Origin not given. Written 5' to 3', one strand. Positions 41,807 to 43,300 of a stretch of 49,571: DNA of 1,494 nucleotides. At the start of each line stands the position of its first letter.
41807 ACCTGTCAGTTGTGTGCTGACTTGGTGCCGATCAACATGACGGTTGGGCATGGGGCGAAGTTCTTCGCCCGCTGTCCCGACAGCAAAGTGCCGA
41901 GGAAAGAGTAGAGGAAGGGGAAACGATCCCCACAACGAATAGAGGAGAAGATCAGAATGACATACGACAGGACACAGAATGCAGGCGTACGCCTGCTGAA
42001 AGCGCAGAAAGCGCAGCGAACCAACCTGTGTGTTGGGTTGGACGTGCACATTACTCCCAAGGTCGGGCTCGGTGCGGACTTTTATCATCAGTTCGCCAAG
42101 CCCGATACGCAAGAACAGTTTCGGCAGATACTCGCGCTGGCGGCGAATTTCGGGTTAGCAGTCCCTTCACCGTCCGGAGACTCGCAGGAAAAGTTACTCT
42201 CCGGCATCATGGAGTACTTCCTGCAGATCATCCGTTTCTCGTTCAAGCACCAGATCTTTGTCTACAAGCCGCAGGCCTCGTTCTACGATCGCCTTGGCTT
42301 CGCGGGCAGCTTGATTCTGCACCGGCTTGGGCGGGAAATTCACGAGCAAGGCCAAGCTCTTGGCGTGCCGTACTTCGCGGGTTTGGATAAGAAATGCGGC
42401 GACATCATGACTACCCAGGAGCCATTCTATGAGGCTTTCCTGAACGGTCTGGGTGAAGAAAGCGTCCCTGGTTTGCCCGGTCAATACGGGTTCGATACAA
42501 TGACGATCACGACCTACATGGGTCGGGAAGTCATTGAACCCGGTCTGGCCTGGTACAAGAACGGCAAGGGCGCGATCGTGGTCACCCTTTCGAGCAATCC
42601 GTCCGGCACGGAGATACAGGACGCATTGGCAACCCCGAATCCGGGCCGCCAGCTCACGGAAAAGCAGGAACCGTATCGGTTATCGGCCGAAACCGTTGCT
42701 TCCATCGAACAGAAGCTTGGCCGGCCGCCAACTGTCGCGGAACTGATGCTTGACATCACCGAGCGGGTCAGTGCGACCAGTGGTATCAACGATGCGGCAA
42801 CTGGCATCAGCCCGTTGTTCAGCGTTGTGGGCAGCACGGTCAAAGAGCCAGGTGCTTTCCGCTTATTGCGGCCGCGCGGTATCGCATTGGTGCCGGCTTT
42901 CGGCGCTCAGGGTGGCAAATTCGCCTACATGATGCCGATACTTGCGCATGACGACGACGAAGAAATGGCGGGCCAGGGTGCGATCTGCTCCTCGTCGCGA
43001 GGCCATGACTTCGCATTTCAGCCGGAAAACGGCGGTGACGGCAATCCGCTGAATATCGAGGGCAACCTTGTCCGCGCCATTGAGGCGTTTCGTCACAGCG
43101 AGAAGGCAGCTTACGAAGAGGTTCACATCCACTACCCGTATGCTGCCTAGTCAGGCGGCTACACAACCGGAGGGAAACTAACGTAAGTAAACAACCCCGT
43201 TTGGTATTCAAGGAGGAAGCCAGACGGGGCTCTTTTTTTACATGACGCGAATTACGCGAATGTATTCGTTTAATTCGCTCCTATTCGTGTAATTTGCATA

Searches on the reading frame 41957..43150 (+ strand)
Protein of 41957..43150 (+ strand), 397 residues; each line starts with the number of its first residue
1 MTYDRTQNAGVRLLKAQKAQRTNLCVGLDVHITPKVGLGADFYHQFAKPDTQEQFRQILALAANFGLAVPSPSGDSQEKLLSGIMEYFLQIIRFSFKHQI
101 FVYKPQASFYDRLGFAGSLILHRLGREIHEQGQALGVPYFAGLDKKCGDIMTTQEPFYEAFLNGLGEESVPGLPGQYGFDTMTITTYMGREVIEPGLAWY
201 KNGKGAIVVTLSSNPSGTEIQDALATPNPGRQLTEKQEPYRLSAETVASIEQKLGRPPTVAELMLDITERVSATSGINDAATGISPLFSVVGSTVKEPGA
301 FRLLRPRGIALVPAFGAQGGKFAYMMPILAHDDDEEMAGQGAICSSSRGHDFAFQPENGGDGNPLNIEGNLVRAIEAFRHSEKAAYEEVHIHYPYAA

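Call 4: search_protein_families(library=pfam, proteins=[window:41957-43150:+], max_evalue=0.01)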
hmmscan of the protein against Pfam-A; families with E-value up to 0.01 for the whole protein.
window:41957-43150:+ (397 aa): 1 family
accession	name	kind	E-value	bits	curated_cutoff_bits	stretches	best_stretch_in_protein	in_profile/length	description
PF00215.30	OMPdecase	-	1.6e-06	28.6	27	1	22-225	1-127/221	Orotidine 5'-phosphate decarboxylase / HUMPS family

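Call 5: search_protein_families(library=ncbifam, proteins=[window:41957-43150:+], max_evalue=0.1)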
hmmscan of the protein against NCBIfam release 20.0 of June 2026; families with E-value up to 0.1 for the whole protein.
window:41957-43150:+ (397 aa): 2 families
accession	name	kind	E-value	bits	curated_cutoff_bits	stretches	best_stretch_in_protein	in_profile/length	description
TIGR02127.1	pyrF_sub2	equivalog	9.3e-27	93.8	110.6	1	12-353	4-250/261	orotidine-5'-phosphate decarboxylase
NF004034.0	PRK05500.1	equivalog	1.3e-05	23.9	656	1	72-224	30-159/478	bifunctional orotidine-5'-phosphate decarboxylase/orotate phosphoribosyltransferase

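Call 7: search_solved_structures(query=window:41957-43150:+, max_evalue=0.01, show_alignments=2)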
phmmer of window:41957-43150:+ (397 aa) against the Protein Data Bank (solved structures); distinct sequences matched with E-value up to 0.01: 2.
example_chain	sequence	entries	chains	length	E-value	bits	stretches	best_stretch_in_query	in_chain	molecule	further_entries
3v75_A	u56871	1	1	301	1.4e-11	47.1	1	86-232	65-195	Orotidine 5'-phosphate decarboxylase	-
4mjz_A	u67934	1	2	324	0.0015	20.7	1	102-222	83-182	Orotidine 5'-phosphate decarboxylase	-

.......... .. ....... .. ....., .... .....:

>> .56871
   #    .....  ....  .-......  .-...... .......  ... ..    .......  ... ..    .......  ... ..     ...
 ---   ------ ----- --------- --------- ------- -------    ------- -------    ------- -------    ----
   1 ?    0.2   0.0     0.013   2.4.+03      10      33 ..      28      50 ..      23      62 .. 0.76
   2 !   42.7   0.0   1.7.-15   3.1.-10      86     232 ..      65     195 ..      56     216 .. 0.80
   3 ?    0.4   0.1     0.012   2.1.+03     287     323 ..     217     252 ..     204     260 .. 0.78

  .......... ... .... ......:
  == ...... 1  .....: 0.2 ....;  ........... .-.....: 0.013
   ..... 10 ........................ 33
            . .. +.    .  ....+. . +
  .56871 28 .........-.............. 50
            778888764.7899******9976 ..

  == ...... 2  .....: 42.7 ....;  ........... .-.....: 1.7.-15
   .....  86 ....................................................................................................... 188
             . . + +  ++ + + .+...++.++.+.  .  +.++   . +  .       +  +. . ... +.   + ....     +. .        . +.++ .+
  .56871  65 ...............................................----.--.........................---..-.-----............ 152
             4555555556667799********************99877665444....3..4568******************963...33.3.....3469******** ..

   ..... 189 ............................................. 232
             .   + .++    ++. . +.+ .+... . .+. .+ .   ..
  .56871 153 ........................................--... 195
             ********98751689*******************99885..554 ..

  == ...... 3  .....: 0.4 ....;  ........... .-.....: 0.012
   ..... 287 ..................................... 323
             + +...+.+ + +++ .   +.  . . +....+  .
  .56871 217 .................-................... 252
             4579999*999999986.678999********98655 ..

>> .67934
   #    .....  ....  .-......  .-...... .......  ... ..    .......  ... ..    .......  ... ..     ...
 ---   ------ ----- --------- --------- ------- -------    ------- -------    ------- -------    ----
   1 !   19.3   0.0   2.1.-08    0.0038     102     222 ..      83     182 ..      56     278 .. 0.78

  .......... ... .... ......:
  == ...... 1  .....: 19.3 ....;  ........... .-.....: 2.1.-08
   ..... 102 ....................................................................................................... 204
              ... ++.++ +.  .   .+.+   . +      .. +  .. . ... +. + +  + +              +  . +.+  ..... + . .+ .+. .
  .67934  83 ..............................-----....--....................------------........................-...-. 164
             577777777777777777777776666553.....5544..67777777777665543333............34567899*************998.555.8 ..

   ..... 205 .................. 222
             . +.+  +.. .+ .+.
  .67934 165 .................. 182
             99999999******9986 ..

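Call 10: find_encoding_contigs(protein=window:41957-43150:+, flank=10000, max_places=10)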
Protein window:41957-43150:+ (397 aa): 2 contigs read that carry it; 2 places shown.
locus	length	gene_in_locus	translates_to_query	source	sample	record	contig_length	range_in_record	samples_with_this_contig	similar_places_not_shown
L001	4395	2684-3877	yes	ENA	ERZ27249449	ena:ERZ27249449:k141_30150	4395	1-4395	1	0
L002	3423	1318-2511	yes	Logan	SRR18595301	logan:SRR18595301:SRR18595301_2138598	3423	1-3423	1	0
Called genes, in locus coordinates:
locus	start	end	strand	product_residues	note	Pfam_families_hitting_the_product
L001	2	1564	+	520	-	?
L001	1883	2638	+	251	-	PF00156:Pribosyltran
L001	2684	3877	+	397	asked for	PF00215:OMPdecase (weak)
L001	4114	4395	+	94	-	?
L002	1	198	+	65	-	?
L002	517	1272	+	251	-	PF00156:Pribosyltran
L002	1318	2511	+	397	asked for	PF00215:OMPdecase (weak)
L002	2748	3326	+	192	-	-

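Call 11: find_homologous_proteins(query=window:41957-43150:+, max_evalue=0.001)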
Query window:41957-43150:+ (397 aa): 134 proteins with E <= 0.001 among 7529 candidates; the best 120 are listed.
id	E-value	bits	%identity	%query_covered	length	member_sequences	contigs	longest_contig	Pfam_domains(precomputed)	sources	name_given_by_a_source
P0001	8.9e-267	902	100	100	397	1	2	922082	PF00215.31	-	-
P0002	1.5e-153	529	63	99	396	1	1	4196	PF00215.31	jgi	jgi:orotidine 5'-phosphate decarboxylase subfamily 2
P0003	9.4e-151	520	62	99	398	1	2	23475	-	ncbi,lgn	-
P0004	3.0e-144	499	59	99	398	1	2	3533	PF00215.31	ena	-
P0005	4.3e-122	426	53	98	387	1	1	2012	-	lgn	-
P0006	8.9e-113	395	50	98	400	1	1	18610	PF00215.31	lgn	-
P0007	6.6e-112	392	51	99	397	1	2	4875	PF00215.31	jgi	-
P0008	4.1e-106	373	46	100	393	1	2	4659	PF00215.31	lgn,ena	-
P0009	3.7e-95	337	45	99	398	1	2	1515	PF00215.31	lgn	-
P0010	4.1e-95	337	47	98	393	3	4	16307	PF00215.31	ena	-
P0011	1.1e-93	332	46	98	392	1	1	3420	PF00215.31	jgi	jgi:orotidine-5'-phosphate decarboxylase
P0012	2.1e-92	328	44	98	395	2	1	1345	PF00215.31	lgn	-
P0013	2.1e-91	325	45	98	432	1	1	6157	PF00215.31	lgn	-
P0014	1.9e-90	322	45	98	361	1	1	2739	PF00215.31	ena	-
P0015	2.6e-87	311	43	98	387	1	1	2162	-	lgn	-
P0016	4.2e-87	311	45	98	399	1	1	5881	PF00215.31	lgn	-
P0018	7.6e-87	310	42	98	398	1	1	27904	PF00215.31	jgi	-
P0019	5.5e-86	307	42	98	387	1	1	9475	PF00215.31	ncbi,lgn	-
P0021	8.9e-85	303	45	93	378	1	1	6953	PF00215.31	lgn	-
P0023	1.5e-83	299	41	98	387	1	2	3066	PF00215.31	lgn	-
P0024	3.1e-83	298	42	98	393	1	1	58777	PF00215.31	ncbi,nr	ncbi:MAG: orotidine-5'-phosphate decarboxylase [Patescibacteria group bacterium]|nr:orotidine-5'-pho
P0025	7.8e-82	293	40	98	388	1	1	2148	PF00215.31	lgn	-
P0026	7.8e-81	290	43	99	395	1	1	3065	PF00215.31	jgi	jgi:orotidine 5'-phosphate decarboxylase subfamily 2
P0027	4.4e-80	287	40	99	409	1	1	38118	-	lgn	-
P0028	8.2e-80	287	41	98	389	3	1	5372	PF00215.31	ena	-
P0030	1.7e-79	286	43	98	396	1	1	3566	PF00215.31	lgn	-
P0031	4.8e-79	284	42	98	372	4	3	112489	PF00215.31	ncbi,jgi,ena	-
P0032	2.2e-75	272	42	98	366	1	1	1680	PF00215.31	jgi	jgi:orotidine 5'-phosphate decarboxylase subfamily 2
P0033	1.7e-37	147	33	98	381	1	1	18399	PF00215.31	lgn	-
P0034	2.8e-37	147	33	98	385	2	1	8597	PF00215.31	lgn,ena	-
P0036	2.1e-9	55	27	80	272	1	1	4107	PF00215.31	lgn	-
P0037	2.8e-8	51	25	72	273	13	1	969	PF00215.31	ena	-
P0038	4.7e-8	50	27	67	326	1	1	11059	PF00215.31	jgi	jgi:orotidine-5'-phosphate decarboxylase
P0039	5.4e-8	50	29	77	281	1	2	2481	PF00215.31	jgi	jgi:orotidine 5'-phosphate decarboxylase subfamily 2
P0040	7.0e-8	50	27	79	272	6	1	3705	PF00215.31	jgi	jgi:orotidine-5'-phosphate decarboxylase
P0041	1.0e-7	49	26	79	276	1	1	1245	PF00215.31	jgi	jgi:orotidine 5'-phosphate decarboxylase subfamily 2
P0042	1.0e-7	49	27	54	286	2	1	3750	PF00215.31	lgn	-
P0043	1.0e-7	49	28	53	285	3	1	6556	PF00215.31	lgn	-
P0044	2.4e-7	48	27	69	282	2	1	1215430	PF00215.31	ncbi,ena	-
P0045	5.0e-7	47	25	64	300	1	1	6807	PF00215.31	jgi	jgi:orotidine-5'-phosphate decarboxylase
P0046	1.2e-6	46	26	75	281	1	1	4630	PF00215.31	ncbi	-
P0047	1.7e-6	45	28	77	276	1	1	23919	PF00215.31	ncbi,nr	ncbi:MAG TPA: orotidine-5'-phosphate decarboxylase [Actinomycetota bacterium]|nr:orotidine-5'-phosph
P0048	2.2e-6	45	26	63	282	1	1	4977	PF00215.31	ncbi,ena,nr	ncbi:MAG TPA: orotidine-5'-phosphate decarboxylase [Flavobacterium sp.]|nr:orotidine-5'-phosphate de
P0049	2.6e-6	45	27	66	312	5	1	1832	PF00215.31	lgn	-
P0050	3.4e-6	44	24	86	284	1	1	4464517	PF00215.31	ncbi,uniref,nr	ncbi:orotidine-5'-phosphate decarboxylase [Flavobacterium sp. M31R6]|uniref:orotidine-5'-phosphate d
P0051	4.5e-6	44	28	86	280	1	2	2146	PF00215.31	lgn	-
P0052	4.6e-6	44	24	86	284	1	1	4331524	PF00215.31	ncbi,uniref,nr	ncbi:orotidine-5'-phosphate decarboxylase [Flavobacterium sp. 103]|uniref:orotidine-5'-phosphate dec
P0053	4.8e-6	44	26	72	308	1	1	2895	PF00215.31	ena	-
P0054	5.3e-6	44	25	86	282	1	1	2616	PF00215.31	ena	-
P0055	6.7e-6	43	28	86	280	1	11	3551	PF00215.31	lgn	-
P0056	1.1e-5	43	25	86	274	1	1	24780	PF00215.31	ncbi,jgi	-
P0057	1.2e-5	42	28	85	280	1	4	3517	PF00215.31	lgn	-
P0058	1.6e-5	42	28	86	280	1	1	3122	PF00215.31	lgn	-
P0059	1.8e-5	42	27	63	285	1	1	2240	PF00215.31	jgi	jgi:orotidine-5'-phosphate decarboxylase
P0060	2.0e-5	42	26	65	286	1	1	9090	PF00215.31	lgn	-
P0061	2.8e-5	41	27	63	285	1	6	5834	PF00215.31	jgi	jgi:orotidine-5'-phosphate decarboxylase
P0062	2.8e-5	41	27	63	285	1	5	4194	PF00215.31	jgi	jgi:orotidine-5'-phosphate decarboxylase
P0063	2.9e-5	41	26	84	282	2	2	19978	PF00215.31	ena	-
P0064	3.2e-5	41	24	88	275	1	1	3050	PF00215.31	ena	-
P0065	3.4e-5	41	26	63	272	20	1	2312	PF00215.31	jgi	jgi:orotidine-5'-phosphate decarboxylase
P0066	3.7e-5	41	25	68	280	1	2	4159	PF00215.31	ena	-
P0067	3.8e-5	41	26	69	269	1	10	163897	PF00215.31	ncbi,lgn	-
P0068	4.0e-5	41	26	69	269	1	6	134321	PF00215.31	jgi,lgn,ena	jgi:orotidine-5'-phosphate decarboxylase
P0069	4.0e-5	41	26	69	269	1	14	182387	PF00215.31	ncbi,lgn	-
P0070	4.1e-5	41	26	64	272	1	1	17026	PF00215.31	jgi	jgi:orotidine-5'-phosphate decarboxylase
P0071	4.1e-5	41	27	66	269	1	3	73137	PF00215.31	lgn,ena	-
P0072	4.1e-5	41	26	64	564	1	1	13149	PF00215.31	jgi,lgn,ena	-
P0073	4.2e-5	41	26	69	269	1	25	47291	PF00215.31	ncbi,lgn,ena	ncbi:MAG: orotidine-5'-phosphate decarboxylase [Polaribacter sp.]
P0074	4.2e-5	41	26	69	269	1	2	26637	PF00215.31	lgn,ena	-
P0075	4.6e-5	41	26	69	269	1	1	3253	PF00215.31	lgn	-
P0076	4.7e-5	41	25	69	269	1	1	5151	PF00215.31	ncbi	-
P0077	4.7e-5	41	27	69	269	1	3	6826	PF00215.31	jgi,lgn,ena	jgi:orotidine-5'-phosphate decarboxylase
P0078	5.2e-5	40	26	65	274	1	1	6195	PF00215.31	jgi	jgi:orotidine-5'-phosphate decarboxylase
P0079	5.4e-5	40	27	66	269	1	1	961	PF00215.31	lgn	-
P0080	5.6e-5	40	26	69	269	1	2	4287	PF00215.31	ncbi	-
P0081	6.0e-5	40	27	64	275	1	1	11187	PF00215.31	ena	-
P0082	6.1e-5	40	26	69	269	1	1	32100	PF00215.31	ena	-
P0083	6.2e-5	40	26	69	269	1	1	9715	PF00215.31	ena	-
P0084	6.4e-5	40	26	69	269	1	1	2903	PF00215.31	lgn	-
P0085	6.4e-5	40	25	78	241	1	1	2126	PF00215.31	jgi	-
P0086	6.5e-5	40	26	76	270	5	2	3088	PF00215.31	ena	-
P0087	6.7e-5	40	26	69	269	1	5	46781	PF00215.31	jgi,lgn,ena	-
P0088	7.1e-5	40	27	69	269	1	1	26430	PF00215.31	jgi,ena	-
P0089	7.1e-5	40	26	65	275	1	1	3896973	PF00215.31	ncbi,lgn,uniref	ncbi:orotidine-5'-phosphate decarboxylase [Flavobacterium sp. WC2430]|uniref:orotidine-5'-phosphate 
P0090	7.1e-5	40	26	66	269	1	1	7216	PF00215.31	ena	-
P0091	7.2e-5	40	26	63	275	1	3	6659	PF00215.31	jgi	jgi:orotidine-5'-phosphate decarboxylase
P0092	7.5e-5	40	26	66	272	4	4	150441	PF00215.31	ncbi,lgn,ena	-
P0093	8.3e-5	40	25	65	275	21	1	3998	PF00215.31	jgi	jgi:orotidine-5'-phosphate decarboxylase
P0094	8.6e-5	40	26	66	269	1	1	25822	PF00215.31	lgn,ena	-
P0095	8.7e-5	40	26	65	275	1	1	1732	PF00215.31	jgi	jgi:orotidine-5'-phosphate decarboxylase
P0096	9.0e-5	40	26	65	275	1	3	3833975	PF00215.31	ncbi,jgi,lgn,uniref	ncbi:orotidine-5'-phosphate decarboxylase [Flavobacterium sp. WC2421]|jgi:orotidine-5'-phosphate dec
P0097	1.0e-4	39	25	68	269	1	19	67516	PF00215.31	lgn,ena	-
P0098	1.0e-4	39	24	86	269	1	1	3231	PF00215.31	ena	-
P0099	1.0e-4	39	26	76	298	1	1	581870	PF00215.31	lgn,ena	-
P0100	1.0e-4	39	25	68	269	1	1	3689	PF00215.31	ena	-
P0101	1.1e-4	39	25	63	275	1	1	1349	PF00215.31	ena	-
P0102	1.2e-4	39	24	86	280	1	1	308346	PF00215.31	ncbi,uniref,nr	ncbi:orotidine-5'-phosphate decarboxylase [Flavobacterium taihuense]|uniref:Orotidine 5'-phosphate d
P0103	1.3e-4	39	26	76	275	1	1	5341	PF00215.31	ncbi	-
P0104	1.4e-4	39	25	64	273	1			PF00215.31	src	-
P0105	1.6e-4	39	27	59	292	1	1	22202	PF00215.31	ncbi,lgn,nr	ncbi:MAG: orotidine-5'-phosphate decarboxylase [Deltaproteobacteria bacterium]|nr:orotidine-5'-phosp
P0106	1.6e-4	39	27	63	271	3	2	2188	PF00215.31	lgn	-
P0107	1.6e-4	39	25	64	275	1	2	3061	PF00215.31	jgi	jgi:orotidine-5'-phosphate decarboxylase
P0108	1.9e-4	39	26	76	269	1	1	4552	PF00215.31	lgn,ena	-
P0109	2.0e-4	38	26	66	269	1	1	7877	PF00215.31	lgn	-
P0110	2.2e-4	38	26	63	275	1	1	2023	PF00215.31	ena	-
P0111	2.3e-4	38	25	68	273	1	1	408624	PF00215.31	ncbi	ncbi:orotidine-5'-phosphate decarboxylase [Aquimarina sp. M1]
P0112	2.4e-4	38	26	66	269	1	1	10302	PF00215.31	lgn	-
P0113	2.5e-4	38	27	70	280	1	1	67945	PF00215.31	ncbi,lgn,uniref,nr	ncbi:orotidine-5'-phosphate decarboxylase [Flavobacterium sp.]|uniref:orotidine-5'-phosphate decarbo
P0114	2.6e-4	38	26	65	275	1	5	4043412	PF00215.31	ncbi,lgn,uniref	ncbi:orotidine-5'-phosphate decarboxylase [Flavobacterium sp. WC2409]|uniref:Orotidine-5'-phosphate 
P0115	2.8e-4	38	26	66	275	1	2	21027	PF00215.31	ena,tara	tara:strand:- start:1451 stop:2278 length:828 start_codon:yes stop_codon:yes gene_type:complete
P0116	2.9e-4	38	26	64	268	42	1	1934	PF00215.31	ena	-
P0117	3.1e-4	38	26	66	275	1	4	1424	PF00215.31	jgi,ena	-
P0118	3.1e-4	38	23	86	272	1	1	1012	PF00215.31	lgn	-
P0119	3.4e-4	38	25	68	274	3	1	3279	PF00215.31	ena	-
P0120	3.4e-4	38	27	66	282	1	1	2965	PF00215.31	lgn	-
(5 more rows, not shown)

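Call 13: find_encoding_contigs(protein=P0031, flank=8000, max_places=3)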
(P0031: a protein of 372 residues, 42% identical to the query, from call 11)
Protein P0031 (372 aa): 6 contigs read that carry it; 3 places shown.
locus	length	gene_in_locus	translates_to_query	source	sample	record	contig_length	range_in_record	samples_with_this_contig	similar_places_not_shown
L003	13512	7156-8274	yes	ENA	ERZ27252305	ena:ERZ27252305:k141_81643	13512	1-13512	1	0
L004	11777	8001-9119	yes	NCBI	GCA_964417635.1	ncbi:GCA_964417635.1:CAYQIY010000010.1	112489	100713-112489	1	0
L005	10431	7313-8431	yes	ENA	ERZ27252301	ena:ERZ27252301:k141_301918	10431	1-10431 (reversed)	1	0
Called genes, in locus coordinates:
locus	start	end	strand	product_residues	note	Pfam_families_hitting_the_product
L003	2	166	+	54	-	?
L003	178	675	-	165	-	PF01909:NTP_transf_2, PF04439:Adenyl_transf (weak), PF18765:Polbeta (weak)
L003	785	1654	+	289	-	PF09297:Zn_ribbon_NUD (weak), PF00293:NUDIX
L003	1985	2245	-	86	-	-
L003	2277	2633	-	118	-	PF06691:DUF1189 (weak)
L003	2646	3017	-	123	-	-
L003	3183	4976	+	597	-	PF25174:Beta-prop_THOC3 (weak), PF26549:Tricorn_N, PF02129:Peptidase_S15, PF00561:Abhydrolase_1 (weak), PF01738:DLH, PF12146:Hydrolase_4 (weak), PF20434:BD-FAE, PF00326:Peptidase_S9, +7 more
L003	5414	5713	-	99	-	-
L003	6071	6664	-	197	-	PF00583:Acetyltransf_1, PF13508:Acetyltransf_7 (faint)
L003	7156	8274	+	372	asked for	PF00215:OMPdecase (weak)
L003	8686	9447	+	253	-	PF12728:HTH_17, PF05685:Uma2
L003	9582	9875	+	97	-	-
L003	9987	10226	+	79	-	PF04014:MazE_antitoxin (weak)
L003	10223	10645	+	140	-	PF01850:PIN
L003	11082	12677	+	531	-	PF00665:rve, PF22483:Mu-transpos_C_2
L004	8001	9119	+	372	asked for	PF00215:OMPdecase (weak)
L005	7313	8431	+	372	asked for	PF00215:OMPdecase (weak)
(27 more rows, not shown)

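Call 14: find_encoding_contigs(protein=P0024, flank=8000, max_places=2)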
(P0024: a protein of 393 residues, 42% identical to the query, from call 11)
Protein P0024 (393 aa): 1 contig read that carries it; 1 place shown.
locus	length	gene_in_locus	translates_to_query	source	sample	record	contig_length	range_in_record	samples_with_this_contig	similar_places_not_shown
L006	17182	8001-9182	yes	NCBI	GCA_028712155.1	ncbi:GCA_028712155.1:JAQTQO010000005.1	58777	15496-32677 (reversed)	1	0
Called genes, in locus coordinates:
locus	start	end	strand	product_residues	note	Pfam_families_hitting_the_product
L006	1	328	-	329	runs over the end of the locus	PF01795:Methyltransf_5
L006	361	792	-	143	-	PF02381:MraZ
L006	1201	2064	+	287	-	PF12762:DDE_Tnp_IS1595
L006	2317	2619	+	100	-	-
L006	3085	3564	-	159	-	-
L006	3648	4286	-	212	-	-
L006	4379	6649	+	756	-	-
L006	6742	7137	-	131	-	PF16320:Ribosomal_L12_N, PF00542:Ribosomal_L12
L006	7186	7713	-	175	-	PF00466:Ribosomal_L10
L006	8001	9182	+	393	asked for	PF00215:OMPdecase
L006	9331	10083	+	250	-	PF18884:TSP3_bac (weak), PF03734:YkuD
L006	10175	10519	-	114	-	-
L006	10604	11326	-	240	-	PF02578:Cu-oxidase_4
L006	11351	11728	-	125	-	PF18895:T4SS_pilin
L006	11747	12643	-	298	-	PF00248:Aldo_ket_red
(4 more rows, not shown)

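Call 15: find_encoding_contigs(protein=P0027, flank=8000, max_places=2)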
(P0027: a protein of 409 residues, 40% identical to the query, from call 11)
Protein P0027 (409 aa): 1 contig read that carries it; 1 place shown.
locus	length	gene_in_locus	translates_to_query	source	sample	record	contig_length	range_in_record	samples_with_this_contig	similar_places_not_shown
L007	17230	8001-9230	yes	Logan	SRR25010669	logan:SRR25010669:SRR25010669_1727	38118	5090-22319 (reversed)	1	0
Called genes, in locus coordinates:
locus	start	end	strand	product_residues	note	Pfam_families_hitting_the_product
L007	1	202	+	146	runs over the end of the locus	PF01281:Ribosomal_L9_N, PF03948:Ribosomal_L9_C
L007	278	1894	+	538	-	PF01656:CbiA (weak), PF06418:CTP_synth_N, PF00117:GATase, PF07722:Peptidase_C26 (weak)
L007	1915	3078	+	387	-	PF07690:MFS_1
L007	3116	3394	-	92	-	PF01016:Ribosomal_L27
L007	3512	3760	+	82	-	PF01106:NifU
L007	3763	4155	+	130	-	-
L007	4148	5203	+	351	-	PF00953:Glycos_transf_4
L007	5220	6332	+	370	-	PF01098:FTSW_RODA_SPOVE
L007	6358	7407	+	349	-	PF03033:Glyco_transf_28, PF04101:Glyco_tran_28_C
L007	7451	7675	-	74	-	-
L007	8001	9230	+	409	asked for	-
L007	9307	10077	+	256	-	PF01145:Band_7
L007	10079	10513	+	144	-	-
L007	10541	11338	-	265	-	PF00215:OMPdecase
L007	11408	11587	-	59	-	-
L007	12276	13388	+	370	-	PF13439:Glyco_transf_4, PF13579:Glyco_trans_4_4, PF20706:GT4-conflict (weak), PF00534:Glycos_transf_1, PF13692:Glyco_trans_1_4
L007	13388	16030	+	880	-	PF00690:Cation_ATPase_N, PF00122:E1-E2_ATPase, PF00702:Hydrolase, PF13246:Cation_ATPase, PF08282:Hydrolase_3 (weak), PF00689:Cation_ATPase_C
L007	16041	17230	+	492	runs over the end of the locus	PF21799:MurD-like_N (faint), PF08245:Mur_ligase_M, PF02875:Mur_ligase_C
